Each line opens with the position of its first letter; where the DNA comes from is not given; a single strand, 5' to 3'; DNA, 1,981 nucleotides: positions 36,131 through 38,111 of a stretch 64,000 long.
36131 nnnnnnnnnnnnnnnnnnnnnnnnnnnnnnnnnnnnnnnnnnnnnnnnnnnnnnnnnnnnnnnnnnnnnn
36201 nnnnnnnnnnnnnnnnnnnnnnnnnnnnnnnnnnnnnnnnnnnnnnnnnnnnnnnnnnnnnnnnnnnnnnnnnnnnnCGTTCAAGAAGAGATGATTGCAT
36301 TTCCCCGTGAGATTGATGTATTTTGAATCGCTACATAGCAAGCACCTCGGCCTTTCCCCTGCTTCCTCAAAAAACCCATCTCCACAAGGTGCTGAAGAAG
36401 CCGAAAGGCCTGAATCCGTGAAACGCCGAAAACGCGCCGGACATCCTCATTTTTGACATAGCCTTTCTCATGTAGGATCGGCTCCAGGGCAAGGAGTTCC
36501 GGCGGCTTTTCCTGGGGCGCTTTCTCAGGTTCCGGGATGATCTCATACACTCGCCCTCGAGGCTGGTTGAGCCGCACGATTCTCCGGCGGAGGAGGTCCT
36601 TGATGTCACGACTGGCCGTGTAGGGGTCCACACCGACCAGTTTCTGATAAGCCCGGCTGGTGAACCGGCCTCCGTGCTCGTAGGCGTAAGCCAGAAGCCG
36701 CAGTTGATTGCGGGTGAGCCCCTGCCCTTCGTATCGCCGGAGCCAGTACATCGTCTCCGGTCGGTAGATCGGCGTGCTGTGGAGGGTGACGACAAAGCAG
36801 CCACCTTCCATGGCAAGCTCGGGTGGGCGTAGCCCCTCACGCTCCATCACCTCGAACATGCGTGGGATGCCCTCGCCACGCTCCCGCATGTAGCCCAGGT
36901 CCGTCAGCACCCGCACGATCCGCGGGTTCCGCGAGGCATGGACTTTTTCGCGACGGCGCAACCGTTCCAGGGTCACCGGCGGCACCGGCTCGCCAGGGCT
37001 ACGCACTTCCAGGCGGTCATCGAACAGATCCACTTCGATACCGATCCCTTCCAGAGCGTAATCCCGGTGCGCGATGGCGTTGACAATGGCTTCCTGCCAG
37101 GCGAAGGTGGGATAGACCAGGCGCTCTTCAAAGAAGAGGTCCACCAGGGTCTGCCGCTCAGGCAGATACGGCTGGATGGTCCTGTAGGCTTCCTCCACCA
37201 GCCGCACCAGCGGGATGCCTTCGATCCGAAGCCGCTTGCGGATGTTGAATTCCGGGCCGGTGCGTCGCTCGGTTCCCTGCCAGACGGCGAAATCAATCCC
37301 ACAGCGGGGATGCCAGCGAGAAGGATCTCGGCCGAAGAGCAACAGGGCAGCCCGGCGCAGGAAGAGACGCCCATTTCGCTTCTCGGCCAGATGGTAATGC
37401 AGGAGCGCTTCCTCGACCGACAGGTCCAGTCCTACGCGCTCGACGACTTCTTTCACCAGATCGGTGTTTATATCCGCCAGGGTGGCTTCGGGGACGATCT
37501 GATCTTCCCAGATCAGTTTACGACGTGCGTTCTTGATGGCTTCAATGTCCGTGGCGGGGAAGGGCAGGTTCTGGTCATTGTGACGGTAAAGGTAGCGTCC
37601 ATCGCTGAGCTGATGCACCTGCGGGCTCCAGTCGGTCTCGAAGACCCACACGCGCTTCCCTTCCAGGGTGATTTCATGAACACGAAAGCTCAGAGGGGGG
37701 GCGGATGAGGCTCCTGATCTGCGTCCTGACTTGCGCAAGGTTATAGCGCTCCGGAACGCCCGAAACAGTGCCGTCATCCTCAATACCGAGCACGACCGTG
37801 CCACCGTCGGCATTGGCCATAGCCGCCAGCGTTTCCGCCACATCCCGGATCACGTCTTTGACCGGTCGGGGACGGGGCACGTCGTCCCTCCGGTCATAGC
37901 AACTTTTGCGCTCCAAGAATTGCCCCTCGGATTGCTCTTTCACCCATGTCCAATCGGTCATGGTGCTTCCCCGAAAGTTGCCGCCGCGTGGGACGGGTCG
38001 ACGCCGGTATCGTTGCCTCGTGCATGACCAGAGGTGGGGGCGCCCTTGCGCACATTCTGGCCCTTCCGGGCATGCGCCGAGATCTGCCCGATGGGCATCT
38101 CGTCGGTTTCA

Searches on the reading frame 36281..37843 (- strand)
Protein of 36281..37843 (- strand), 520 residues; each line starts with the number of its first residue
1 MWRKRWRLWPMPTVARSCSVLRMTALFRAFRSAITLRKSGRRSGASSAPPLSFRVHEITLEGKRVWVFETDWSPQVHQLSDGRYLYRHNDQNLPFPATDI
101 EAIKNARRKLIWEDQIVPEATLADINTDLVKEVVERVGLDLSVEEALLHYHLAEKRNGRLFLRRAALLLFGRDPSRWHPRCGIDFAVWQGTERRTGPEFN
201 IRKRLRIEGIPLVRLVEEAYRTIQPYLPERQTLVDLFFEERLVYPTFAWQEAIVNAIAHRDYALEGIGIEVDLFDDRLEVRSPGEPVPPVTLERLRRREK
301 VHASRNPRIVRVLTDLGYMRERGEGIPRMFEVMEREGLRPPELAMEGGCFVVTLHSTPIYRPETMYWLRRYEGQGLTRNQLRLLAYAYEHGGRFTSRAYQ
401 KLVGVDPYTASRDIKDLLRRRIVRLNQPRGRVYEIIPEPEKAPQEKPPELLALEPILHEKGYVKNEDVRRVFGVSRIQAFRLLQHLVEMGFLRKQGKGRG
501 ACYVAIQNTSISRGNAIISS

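Call 3: search_protein_families(library=pfam, proteins=[window:36281-37843:-], max_evalue=0.1)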
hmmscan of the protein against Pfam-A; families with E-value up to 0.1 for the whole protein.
window:36281-37843:- (520 aa): 10 families
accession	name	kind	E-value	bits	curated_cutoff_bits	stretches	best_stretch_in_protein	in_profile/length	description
PF13749.12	HATPase_c_4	-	9.5e-25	86.9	26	1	268-354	3-89/89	Putative ATP-dependent DNA helicase recG C-terminal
PF12802.13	MarR_2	-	2.6e-07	31.2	27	1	375-425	2-52/61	MarR family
PF13463.12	HTH_27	-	2.8e-05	24.7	22.2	1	447-499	3-57/68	Winged helix DNA-binding domain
PF09339.16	HTH_IclR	-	0.00034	20.8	22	1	466-495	22-51/52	IclR helix-turn-helix domain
PF01047.28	MarR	-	0.0011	19.2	24.6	0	376-420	1-44/59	MarR family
PF01978.25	TrmB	-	0.0022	18.2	25.6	1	459-506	19-65/68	Sugar-specific transcriptional regulator TrmB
PF21248.3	SoFic-like_C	-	0.003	18.2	27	1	456-505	24-73/76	Protein adenylyltransferase SoFic-like, C-terminal domain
PF22168.2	DIP2311-like_C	-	0.006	17.3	27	1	457-503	14-60/63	Transcriptional regulator DIP2311-like, C-terminal domain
PF14738.11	CFAP91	-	0.036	14.5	27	0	90-125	38-73/153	Cilia- and flagella-associated protein 91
PF04326.19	SLFN_AlbA_2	-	0.068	14.1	25.3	0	48-94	68-116/118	Schlafen, AlbA_2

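Call 4: search_protein_families(library=padloc, proteins=[window:36281-37843:-], max_evalue=0.1)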
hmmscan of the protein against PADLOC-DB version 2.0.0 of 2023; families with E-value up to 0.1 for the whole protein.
window:36281-37843:- (520 aa): 7 families
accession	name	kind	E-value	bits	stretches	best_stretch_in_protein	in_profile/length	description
PDLC02394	pAgo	-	3.1e-15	53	1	86-357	151-437/1121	-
PDLC02402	Aga_SIR2-PNTD1-PNTD2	-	9.6e-11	38.5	1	143-355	352-562/876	Class I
PDLC02418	Aga_SIR2-Kinase-PNTD1-PNTD2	-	1.3e-08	31.5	1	241-333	317-417/756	Class I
PDLC01857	CARF3--CARF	-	3.3e-06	24.9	1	374-435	127-185/201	-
PDLC03963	SoFic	-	1.1e-05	23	1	456-507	301-353/361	-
PDLC01434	CasR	-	0.0021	16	0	375-435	125-182/191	"CAS-I,CAS-II,CAS-III,CAS-IV,CAS-V,CAS-VI; associated_signaling"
PDLC01879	CARF3--CARF_TM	-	0.0057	14.3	0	447-503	156-207/222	-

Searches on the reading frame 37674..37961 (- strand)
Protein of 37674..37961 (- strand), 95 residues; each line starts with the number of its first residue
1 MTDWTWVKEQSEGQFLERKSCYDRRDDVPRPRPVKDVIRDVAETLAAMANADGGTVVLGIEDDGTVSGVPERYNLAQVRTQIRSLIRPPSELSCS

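Call 36: search_protein_families(library=pfam, proteins=[window:37674-37961:-], max_evalue=0.001)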
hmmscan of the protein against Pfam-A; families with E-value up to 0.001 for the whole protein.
window:37674-37961:- (95 aa): 1 family
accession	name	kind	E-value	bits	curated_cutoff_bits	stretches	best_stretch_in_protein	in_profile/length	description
PF04326.19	SLFN_AlbA_2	-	6e-13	49.8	25.3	1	12-93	1-74/118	Schlafen, AlbA_2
